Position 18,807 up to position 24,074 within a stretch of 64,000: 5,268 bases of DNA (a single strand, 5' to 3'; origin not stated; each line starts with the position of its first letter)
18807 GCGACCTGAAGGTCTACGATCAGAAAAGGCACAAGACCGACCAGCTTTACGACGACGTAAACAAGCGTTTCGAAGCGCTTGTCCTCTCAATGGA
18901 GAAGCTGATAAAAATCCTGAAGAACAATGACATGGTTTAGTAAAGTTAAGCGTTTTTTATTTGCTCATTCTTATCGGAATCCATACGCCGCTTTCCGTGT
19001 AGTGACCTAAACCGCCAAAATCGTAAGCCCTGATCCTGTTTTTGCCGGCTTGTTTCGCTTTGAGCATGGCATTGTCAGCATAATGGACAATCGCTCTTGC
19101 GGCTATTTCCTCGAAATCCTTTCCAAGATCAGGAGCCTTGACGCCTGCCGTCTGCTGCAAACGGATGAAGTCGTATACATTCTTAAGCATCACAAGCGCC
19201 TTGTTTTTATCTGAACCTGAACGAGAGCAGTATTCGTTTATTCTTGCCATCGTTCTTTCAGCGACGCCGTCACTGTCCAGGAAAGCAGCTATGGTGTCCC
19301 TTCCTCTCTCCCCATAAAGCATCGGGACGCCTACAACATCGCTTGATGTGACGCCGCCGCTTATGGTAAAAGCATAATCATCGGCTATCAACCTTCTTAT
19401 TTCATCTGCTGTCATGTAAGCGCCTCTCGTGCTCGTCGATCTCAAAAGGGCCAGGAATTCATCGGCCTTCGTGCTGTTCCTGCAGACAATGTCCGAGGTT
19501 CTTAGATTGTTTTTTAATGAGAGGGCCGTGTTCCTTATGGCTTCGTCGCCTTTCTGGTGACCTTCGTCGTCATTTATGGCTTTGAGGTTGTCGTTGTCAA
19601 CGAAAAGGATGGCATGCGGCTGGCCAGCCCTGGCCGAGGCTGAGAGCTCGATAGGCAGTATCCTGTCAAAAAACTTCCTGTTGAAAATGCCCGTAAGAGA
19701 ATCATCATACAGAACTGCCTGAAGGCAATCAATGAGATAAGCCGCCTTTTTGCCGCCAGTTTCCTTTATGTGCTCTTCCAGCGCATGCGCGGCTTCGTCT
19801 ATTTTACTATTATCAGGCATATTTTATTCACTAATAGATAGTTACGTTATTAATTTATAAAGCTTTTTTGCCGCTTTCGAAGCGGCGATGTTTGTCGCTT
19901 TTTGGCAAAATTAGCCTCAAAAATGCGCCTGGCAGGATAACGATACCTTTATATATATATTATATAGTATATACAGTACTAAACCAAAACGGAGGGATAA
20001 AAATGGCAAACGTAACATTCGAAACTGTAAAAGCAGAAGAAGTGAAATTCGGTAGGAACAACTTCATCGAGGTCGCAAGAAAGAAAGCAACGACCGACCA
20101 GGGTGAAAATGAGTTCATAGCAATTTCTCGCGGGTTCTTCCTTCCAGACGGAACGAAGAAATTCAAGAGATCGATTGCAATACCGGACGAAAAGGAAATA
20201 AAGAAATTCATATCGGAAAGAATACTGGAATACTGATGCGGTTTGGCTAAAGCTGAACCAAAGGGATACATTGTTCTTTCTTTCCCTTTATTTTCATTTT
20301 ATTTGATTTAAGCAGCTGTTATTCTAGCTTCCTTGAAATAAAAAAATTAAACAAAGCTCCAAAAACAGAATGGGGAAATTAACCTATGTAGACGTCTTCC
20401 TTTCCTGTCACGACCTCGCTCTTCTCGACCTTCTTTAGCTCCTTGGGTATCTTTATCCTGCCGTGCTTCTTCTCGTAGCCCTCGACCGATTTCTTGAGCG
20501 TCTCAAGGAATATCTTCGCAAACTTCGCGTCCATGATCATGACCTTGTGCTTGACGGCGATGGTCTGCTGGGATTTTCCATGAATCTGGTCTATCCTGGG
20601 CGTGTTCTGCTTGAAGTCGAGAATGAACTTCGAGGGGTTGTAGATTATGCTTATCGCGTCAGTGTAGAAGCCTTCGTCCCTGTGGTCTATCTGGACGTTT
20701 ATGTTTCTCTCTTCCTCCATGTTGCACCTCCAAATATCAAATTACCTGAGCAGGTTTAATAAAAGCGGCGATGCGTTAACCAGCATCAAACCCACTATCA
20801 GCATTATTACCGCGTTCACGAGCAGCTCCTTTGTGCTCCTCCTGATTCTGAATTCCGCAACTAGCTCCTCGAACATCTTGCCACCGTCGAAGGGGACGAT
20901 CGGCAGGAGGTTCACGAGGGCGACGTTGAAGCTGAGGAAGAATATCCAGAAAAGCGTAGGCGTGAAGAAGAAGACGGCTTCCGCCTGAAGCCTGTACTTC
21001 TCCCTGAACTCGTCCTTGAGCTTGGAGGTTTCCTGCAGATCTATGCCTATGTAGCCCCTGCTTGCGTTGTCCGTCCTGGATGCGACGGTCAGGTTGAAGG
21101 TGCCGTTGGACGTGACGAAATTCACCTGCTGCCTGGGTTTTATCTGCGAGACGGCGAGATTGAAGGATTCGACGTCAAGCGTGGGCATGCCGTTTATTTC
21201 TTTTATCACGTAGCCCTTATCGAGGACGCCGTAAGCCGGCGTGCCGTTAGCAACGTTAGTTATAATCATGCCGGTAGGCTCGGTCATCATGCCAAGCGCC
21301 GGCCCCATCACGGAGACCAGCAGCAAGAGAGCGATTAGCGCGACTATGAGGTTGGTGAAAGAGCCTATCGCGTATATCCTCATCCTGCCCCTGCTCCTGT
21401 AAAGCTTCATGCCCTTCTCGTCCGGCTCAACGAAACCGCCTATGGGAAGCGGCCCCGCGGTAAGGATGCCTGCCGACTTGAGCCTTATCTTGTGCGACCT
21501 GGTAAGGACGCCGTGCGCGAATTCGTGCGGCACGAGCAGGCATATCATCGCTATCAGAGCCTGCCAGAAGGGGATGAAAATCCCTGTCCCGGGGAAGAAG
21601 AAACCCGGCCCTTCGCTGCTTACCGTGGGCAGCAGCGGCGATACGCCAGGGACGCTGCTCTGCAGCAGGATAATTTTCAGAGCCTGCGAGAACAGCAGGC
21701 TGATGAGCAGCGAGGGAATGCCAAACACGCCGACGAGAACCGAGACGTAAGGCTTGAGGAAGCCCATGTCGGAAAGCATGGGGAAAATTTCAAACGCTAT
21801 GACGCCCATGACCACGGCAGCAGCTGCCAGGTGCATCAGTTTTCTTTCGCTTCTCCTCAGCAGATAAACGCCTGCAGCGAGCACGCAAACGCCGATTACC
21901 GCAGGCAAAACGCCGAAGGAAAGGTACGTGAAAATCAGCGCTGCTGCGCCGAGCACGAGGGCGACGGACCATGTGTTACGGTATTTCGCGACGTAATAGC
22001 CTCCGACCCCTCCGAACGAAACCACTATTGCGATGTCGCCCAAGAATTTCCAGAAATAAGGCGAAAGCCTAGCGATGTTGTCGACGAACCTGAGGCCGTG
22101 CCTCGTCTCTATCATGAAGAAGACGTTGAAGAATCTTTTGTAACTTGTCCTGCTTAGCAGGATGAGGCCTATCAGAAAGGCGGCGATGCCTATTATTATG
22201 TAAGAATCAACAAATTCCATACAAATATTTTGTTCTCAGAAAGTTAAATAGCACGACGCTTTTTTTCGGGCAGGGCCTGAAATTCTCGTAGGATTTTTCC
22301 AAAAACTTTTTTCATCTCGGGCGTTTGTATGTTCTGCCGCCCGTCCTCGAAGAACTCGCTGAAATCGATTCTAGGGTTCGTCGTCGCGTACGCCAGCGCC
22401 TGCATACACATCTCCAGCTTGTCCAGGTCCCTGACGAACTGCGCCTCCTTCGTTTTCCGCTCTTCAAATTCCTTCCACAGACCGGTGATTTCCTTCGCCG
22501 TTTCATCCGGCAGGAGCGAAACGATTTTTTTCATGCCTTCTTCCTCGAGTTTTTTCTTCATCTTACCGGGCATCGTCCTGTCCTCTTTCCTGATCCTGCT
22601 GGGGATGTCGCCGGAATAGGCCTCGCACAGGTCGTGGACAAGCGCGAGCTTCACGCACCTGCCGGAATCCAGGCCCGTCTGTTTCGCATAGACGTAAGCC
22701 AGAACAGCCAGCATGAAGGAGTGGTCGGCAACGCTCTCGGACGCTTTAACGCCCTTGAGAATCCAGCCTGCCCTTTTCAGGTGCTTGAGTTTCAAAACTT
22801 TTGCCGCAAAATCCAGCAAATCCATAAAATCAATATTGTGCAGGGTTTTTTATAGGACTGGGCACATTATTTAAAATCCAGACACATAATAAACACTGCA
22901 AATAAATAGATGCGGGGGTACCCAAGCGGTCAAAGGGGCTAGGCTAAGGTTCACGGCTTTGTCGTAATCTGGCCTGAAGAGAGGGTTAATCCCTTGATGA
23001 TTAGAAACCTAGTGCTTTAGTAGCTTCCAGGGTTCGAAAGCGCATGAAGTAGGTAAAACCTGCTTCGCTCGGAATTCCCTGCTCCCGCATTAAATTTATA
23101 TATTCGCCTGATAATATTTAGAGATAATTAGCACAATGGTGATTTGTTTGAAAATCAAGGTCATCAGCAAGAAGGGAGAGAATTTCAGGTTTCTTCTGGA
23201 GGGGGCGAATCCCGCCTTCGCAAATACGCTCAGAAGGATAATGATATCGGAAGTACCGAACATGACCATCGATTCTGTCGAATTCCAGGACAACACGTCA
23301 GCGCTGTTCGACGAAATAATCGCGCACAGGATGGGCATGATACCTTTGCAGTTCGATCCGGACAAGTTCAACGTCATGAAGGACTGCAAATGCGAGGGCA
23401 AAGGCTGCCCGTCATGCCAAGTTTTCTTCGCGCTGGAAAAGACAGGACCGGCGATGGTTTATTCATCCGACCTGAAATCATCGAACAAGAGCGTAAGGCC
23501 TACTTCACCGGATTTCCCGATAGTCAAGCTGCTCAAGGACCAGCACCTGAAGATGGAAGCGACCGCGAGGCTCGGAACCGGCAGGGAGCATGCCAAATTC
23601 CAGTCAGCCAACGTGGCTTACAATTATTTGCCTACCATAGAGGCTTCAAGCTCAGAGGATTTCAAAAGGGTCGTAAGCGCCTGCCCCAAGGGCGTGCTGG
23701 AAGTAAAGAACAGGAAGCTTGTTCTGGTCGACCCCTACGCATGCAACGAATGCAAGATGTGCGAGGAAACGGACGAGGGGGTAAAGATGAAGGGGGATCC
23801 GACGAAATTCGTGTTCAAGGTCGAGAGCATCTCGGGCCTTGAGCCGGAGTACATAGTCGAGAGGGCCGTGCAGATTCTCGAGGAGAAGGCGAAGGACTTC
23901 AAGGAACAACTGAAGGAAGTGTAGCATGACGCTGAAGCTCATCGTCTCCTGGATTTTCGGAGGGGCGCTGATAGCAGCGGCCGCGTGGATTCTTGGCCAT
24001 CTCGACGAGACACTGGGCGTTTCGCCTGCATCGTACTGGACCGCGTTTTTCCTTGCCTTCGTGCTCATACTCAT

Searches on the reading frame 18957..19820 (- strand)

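Call 90: search_protein_families(library=pfam, proteins=[window:18957-19820:-], max_evalue=0.001)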
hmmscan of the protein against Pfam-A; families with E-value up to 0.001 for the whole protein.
window:18957-19820:- (287 aa): 1 family
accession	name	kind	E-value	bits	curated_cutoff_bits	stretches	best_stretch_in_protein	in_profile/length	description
PF00990.26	GGDEF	-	4.8e-27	95.1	23.8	1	40-147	4-109/161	Diguanylate cyclase, GGDEF domain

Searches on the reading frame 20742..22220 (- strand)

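Call 90: search_protein_families(library=pfam, proteins=[window:20742-22220:-], max_evalue=0.001)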
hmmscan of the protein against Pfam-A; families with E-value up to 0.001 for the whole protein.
window:20742-22220:- (492 aa): 1 family
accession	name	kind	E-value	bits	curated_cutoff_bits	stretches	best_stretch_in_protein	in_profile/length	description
PF02163.28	Peptidase_M50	-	1.5e-24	87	27.2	1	221-476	2-219/221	Peptidase family M50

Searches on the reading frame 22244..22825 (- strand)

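Call 90: search_protein_families(library=pfam, proteins=[window:22244-22825:-], max_evalue=0.001)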
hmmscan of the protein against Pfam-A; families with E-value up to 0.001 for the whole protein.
window:22244-22825:- (193 aa): 3 families
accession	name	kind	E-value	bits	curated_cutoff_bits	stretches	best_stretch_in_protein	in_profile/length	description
PF13023.12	HD_3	-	1.2e-43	149.3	22.5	1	12-166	3-157/165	HD domain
PF12917.13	YfbR-like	-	1.1e-19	71.2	25.9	1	6-174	2-171/182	5'-deoxynucleotidase YfbR-like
PF01966.28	HD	-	1.1e-09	39.1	22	1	32-139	1-115/116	HD domain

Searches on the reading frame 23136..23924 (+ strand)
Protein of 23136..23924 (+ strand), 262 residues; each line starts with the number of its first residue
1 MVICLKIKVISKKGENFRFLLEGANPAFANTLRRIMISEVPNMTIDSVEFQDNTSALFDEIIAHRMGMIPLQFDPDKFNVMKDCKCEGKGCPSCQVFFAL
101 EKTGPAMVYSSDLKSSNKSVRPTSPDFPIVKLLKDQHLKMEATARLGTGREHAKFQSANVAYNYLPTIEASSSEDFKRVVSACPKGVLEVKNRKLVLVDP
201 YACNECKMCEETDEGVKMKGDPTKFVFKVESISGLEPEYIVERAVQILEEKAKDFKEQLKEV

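Call 90: search_protein_families(library=pfam, proteins=[window:23136-23924:+], max_evalue=0.001)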
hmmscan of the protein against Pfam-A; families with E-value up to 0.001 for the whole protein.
window:23136-23924:+ (262 aa): 2 families
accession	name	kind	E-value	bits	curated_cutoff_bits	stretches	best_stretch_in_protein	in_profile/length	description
PF01000.31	RNA_pol_A_bac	-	2.2e-21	76.7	33.9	1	54-158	5-105/119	RNA polymerase Rpb3/RpoA insert domain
PF01193.29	RNA_pol_L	-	3.1e-17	62.5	24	1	18-251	1-73/74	RNA polymerase Rpb3/Rpb11 dimerisation domain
